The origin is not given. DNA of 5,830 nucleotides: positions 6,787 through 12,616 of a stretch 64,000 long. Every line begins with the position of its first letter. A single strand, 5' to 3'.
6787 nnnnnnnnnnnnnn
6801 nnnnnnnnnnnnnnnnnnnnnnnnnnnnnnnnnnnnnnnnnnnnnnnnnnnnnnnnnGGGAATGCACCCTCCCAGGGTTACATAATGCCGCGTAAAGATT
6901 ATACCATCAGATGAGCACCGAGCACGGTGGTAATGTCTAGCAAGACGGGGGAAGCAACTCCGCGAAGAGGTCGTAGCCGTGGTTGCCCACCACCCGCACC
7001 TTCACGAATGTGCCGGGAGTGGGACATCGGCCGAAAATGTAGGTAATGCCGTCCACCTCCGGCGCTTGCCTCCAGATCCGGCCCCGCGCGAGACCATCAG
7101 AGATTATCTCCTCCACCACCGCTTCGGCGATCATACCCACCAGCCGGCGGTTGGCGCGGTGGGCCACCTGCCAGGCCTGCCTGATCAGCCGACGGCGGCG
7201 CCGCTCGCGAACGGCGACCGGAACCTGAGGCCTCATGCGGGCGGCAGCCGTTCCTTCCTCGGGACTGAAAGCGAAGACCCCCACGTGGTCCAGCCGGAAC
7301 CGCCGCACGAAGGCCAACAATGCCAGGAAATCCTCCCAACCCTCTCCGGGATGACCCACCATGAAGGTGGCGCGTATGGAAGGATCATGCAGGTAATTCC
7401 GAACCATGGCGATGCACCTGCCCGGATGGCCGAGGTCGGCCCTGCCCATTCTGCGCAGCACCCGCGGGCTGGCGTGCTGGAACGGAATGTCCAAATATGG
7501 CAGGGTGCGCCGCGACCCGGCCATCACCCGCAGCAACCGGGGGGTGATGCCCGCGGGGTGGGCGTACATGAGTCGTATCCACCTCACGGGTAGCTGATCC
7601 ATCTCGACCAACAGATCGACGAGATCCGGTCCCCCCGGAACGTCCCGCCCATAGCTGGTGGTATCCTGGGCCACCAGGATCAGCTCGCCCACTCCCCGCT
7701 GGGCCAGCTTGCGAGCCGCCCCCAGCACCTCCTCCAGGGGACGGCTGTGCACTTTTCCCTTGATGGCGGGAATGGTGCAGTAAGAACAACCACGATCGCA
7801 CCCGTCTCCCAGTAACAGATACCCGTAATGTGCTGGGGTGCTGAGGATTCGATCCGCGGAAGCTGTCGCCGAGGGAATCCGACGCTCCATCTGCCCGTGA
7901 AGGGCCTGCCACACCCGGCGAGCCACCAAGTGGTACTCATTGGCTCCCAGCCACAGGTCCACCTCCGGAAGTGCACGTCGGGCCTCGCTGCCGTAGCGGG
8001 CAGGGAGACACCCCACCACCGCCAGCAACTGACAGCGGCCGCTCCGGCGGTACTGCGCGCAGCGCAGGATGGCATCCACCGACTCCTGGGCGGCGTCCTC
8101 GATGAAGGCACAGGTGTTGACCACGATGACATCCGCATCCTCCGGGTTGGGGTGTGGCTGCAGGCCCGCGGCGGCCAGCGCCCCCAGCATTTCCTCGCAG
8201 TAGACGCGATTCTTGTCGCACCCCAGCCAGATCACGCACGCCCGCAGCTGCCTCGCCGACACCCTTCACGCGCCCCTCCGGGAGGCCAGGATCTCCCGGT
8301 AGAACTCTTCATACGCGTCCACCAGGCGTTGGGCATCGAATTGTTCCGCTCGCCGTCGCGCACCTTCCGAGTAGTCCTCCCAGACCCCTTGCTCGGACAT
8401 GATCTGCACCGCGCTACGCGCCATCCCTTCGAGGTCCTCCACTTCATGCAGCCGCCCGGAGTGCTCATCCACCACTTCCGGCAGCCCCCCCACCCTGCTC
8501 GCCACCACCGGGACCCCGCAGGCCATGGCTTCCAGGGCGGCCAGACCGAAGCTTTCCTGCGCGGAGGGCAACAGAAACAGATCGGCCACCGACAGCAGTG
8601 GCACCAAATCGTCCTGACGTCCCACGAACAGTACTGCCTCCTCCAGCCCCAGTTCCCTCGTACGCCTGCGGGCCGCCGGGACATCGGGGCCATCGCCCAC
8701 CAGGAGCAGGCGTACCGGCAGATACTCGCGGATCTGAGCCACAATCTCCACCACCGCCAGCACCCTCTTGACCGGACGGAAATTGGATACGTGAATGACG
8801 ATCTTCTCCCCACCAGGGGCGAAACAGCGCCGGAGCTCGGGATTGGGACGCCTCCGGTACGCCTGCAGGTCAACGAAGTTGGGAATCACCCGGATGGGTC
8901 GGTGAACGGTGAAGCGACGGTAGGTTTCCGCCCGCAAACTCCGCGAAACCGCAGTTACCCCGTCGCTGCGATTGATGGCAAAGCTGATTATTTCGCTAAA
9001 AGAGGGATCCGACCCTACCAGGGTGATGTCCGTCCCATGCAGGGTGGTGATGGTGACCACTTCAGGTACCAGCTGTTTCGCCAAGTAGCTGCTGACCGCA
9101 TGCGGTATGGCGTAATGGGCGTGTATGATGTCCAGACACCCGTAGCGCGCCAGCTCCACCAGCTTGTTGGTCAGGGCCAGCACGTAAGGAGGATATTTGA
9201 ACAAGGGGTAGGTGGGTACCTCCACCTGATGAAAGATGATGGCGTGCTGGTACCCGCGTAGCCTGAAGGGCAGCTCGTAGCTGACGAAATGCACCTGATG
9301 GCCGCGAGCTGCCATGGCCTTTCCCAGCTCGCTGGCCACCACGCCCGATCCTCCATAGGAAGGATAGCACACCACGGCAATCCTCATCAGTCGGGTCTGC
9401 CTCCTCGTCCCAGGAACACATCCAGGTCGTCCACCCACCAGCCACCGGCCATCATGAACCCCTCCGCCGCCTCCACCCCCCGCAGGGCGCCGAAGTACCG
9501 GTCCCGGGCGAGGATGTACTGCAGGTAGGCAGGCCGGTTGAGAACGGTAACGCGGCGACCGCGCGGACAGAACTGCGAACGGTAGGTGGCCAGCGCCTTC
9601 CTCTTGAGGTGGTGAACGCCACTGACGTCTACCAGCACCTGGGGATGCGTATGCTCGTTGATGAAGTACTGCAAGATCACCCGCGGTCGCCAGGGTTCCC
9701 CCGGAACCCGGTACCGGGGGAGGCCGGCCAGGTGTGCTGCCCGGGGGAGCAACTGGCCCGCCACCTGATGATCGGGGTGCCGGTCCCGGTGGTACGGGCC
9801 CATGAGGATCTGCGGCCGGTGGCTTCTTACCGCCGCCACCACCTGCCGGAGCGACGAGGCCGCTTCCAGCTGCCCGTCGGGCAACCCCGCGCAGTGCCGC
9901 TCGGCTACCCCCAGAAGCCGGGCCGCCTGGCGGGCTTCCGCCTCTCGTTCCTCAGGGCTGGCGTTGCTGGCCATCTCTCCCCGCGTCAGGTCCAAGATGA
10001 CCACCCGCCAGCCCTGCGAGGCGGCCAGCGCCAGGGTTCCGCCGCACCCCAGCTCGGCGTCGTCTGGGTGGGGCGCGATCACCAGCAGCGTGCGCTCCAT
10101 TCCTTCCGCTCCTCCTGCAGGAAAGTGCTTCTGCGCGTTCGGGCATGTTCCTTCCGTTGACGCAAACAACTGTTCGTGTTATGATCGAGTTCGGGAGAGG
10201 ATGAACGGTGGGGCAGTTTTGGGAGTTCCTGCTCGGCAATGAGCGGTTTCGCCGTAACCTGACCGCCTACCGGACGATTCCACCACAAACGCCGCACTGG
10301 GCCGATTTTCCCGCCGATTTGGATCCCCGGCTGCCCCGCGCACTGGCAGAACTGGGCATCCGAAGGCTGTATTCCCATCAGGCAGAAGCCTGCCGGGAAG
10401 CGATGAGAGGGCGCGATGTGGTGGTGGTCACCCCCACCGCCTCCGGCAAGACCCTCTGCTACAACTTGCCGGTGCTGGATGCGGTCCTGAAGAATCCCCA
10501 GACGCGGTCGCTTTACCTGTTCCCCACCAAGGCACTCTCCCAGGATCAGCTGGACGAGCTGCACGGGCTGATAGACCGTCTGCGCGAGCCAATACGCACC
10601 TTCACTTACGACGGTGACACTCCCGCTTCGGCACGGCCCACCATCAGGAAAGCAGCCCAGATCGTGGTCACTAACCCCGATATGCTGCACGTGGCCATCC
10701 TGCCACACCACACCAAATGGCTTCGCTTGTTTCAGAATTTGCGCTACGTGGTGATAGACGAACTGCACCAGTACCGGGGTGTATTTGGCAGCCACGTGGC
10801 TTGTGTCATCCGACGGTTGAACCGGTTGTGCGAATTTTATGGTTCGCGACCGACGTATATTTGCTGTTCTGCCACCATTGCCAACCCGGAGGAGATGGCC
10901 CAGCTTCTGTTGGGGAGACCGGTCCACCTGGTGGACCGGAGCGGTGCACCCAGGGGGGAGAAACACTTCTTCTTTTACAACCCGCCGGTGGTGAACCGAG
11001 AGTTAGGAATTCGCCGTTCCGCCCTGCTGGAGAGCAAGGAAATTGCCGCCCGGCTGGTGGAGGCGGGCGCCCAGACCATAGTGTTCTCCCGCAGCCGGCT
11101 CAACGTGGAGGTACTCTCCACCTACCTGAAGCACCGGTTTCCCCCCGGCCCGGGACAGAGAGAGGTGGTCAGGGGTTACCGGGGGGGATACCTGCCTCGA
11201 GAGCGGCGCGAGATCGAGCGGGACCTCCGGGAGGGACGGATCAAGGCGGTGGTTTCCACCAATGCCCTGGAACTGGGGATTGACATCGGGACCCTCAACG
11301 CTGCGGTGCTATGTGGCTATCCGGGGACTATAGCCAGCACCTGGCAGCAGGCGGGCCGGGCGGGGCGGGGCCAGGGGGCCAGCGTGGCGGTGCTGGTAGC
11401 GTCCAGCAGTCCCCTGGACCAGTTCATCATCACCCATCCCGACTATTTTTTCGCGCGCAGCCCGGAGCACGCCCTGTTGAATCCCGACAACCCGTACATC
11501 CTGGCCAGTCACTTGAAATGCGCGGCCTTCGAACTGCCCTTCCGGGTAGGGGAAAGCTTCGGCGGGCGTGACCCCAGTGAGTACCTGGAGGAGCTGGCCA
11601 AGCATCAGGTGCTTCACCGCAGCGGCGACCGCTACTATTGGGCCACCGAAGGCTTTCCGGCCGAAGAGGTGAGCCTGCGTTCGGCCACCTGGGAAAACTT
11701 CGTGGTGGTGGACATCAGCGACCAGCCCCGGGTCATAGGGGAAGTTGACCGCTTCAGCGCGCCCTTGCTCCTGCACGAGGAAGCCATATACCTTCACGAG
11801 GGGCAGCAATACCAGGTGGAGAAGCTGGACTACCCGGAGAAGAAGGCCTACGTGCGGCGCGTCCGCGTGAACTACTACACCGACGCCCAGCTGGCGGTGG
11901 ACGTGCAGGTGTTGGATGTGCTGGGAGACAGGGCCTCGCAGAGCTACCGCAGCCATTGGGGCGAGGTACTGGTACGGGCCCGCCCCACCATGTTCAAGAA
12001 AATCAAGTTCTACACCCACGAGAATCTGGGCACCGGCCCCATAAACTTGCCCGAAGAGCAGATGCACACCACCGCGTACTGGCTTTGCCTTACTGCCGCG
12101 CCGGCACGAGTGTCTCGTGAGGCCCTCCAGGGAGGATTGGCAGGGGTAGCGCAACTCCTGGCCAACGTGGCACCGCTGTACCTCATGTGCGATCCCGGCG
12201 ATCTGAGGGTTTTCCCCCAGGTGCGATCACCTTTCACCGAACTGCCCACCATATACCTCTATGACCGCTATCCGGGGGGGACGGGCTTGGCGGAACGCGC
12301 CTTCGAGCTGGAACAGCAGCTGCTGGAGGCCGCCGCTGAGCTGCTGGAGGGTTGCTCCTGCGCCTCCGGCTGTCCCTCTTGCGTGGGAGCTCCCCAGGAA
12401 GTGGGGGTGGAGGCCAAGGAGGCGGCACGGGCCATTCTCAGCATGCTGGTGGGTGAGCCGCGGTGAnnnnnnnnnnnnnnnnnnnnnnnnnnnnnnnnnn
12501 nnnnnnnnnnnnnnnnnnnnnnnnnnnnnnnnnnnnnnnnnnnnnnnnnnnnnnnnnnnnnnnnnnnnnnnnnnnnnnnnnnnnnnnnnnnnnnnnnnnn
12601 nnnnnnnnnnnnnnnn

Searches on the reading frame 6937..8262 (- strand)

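Call 19: search_protein_families(library=pfam, proteins=[window:6937-8262:-], max_evalue=0.00001)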
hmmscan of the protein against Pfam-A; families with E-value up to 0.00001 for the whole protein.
window:6937-8262:- (441 aa): 3 families
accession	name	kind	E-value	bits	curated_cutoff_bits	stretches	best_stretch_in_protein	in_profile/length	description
PF00919.26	UPF0004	-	5.1e-22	78.2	27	1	9-106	3-98/98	Uncharacterized protein family UPF0004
PF04055.27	Radical_SAM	-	8.1e-19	68.8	29.5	1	151-318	3-165/166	Radical SAM superfamily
PF18693.7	TRAM_2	-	4.4e-14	52.8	27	1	375-436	1-62/63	TRAM domain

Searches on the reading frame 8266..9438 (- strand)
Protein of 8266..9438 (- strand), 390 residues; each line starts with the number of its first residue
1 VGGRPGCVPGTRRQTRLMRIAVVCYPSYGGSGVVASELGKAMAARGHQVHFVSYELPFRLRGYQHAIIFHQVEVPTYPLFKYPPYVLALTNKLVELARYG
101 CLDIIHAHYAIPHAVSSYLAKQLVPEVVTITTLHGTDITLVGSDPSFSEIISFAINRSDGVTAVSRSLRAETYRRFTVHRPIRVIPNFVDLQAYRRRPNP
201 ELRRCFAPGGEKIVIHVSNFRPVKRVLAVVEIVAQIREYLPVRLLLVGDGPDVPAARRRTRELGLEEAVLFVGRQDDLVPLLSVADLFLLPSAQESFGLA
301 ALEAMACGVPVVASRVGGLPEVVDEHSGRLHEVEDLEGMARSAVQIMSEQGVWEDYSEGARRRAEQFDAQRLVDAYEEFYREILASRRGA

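Call 19: search_protein_families(library=pfam, proteins=[window:8266-9438:-], max_evalue=0.00001)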
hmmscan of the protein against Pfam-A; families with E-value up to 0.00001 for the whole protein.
window:8266-9438:- (390 aa): 6 families
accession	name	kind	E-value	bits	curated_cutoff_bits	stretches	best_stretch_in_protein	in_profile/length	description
PF13692.12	Glyco_trans_1_4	-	2.3e-32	112.6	27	1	212-348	2-141/142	Glycosyl transferases group 1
PF00534.26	Glycos_transf_1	-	5.1e-32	111.2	26.4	1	208-362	12-171/172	Glycosyl transferases group 1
PF13439.12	Glyco_transf_4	-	6e-29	101.7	28.5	1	28-192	1-169/170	Glycosyltransferase Family 4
PF13579.12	Glyco_trans_4_4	-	1.8e-17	64.5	29.7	1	29-187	1-157/158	Glycosyl transferase 4-like domain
PF20706.3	GT4-conflict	-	1.3e-15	57.7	26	1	157-330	146-327/385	Family 4 Glycosyltransferase in conflict systems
PF13477.12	Glyco_trans_4_2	-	3e-10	40.8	23.4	1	24-164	3-138/139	Glycosyl transferase 4-like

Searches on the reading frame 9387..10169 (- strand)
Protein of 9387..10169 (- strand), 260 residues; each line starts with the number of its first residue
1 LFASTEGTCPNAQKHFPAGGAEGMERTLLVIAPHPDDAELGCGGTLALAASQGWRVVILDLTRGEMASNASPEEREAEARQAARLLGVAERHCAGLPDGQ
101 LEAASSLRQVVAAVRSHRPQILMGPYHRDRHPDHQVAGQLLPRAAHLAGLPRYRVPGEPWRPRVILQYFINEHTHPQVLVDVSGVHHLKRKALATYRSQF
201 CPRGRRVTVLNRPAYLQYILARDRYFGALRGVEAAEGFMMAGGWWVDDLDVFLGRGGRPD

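Call 19: search_protein_families(library=pfam, proteins=[window:9387-10169:-], max_evalue=0.00001)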
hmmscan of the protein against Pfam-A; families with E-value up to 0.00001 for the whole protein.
window:9387-10169:- (260 aa): 1 family
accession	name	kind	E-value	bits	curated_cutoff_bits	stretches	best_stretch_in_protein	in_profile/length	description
PF02585.22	PIG-L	-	5.9e-27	95.2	28.2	1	29-144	1-128/129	GlcNAc-PI de-N-acetylase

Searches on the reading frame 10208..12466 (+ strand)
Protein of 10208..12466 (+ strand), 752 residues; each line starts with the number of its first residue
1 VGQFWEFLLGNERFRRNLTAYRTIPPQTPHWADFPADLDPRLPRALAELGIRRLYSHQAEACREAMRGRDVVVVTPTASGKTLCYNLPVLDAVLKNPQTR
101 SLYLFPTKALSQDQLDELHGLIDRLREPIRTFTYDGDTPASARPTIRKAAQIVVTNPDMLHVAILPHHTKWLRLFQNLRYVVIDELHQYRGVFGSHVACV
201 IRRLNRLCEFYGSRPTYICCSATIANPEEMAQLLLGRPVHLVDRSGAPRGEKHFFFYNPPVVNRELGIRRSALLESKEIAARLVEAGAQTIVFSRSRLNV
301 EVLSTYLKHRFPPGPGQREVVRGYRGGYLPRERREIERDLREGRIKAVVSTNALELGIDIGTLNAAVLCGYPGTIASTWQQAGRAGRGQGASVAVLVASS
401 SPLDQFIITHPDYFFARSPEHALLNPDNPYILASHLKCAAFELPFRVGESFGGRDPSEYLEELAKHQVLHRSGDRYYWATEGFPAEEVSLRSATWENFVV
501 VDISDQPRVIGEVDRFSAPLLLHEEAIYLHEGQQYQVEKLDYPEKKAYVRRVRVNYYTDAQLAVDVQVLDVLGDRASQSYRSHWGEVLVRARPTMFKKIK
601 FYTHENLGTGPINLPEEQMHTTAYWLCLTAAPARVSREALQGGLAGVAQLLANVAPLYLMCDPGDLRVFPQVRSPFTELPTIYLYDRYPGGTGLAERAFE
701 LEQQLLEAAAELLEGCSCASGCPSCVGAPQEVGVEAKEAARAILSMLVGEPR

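Call 19: search_protein_families(library=pfam, proteins=[window:10208-12466:+], max_evalue=0.00001)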
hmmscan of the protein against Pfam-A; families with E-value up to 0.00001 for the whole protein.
window:10208-12466:+ (752 aa): 5 families
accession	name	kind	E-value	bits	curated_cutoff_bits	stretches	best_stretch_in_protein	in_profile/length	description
PF00270.35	DEAD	-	2.8e-33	115.5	26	1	56-228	2-165/167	DEAD/DEAH box helicase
PF09369.15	MZB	-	2e-22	80.1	24.2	1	648-726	2-80/80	MrfA Zn-binding domain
PF00271.37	Helicase_C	-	6.8e-16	58.9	23.5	1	283-387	9-108/110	Helicase conserved C-terminal domain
PF22982.3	WHD_HRQ1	-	5.2e-13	50.3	27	1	425-493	2-70/70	ATP-dependent helicase HRQ1, winged helix domain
PF04851.21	ResIII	-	5.6e-08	33.3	22.5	1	54-190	4-138/164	Type III restriction enzyme, res subunit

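Call 40: find_related_loci(query=window:10208-12466:+, collection=metagenome_contigs, flank=10000)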
Query window:10208-12466:+ (752 aa) in metagenome_contigs; peptide patterns used: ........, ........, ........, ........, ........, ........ (x = any residue, [..] = any of these).
165 stretches matched a pattern; 82 encode a relative of the query (tblastn E <= 1e-3); the best 80 are kept; 80 distinct loci.
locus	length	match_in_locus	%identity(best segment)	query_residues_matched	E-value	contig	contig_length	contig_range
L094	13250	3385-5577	60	3-731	0e+0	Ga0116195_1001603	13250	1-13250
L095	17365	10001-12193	60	3-731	0e+0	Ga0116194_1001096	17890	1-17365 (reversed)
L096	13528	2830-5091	59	1-752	0e+0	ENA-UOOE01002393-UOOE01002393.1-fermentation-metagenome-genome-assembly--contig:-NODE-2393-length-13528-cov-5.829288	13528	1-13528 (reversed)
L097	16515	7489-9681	59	3-731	0e+0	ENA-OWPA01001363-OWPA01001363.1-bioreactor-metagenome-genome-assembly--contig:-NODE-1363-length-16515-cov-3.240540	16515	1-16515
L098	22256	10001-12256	58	3-750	0e+0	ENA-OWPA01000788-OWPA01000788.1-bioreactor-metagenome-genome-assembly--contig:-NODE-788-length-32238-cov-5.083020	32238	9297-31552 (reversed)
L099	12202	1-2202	59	17-746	0e+0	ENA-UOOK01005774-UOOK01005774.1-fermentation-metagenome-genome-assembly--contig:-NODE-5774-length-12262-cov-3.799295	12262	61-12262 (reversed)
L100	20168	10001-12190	58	3-731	0e+0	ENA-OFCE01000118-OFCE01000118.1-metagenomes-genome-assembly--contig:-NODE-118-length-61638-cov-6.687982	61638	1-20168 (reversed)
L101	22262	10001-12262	58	1-750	0e+0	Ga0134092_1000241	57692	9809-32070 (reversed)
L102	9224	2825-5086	58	1-752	0e+0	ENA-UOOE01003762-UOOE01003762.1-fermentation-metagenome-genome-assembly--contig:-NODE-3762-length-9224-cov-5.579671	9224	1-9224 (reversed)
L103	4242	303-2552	57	3-748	0e+0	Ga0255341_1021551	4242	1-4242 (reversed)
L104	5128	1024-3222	58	1-731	0e+0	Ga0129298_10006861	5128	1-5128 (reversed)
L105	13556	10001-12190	59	18-745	0e+0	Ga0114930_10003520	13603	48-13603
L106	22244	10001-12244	57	3-747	0e+0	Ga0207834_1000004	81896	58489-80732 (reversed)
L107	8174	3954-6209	58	3-750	0e+0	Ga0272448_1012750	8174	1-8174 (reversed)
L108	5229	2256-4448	59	3-731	0e+0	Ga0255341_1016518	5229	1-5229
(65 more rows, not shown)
